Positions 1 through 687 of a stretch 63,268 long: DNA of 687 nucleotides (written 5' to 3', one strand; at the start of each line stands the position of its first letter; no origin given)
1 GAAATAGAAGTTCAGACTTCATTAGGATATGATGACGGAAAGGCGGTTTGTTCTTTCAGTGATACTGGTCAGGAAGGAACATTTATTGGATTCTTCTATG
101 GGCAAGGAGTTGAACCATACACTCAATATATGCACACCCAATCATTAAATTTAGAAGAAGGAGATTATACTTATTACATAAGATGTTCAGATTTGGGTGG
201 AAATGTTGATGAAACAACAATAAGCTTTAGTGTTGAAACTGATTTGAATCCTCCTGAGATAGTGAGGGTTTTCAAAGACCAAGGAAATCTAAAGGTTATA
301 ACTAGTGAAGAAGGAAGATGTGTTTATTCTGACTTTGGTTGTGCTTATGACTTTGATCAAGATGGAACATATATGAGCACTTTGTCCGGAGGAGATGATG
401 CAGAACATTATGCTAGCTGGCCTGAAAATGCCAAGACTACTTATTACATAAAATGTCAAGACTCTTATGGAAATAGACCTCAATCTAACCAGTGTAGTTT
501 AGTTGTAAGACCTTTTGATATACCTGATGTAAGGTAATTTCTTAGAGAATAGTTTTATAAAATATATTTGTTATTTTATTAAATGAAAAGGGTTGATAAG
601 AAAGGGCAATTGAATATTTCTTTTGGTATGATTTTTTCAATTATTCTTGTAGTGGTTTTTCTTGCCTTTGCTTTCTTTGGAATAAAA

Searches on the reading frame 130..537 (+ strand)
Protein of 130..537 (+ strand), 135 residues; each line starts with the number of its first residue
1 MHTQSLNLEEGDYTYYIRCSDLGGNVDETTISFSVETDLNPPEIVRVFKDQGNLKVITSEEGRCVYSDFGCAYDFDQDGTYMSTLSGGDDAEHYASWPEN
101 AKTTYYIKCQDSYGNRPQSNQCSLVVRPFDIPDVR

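Call 3: search_protein_families(library=pfam, proteins=[window:130-537:+], max_evalue=1)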
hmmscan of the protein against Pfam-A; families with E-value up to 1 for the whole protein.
window:130-537:+ (135 aa): 3 families
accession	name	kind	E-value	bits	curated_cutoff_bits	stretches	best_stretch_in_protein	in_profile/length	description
PF19077.6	Big_13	-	0.00023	22.1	27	1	6-37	70-102/102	Bacterial Ig-like domain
PF18981.6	InlK_D3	-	0.0031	18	25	1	58-95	29-66/75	Internalin K domain (D3/D4)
PF20164.4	GspA_SrpA_N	-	0.1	13.4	27.4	0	9-36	85-112/117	GspA/SrpA SigLec-like domain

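Call 4: search_protein_families(library=ncbifam, proteins=[window:130-537:+], max_evalue=1)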
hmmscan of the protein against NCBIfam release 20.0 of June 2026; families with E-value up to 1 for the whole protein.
window:130-537:+ (135 aa): 1 family
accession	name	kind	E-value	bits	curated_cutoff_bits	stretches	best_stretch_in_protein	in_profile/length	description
NF033707.1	T9SS_sortase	equivalog_domain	0.064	10.8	420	1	7-39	960-992/1095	type IX secretion system sortase PorU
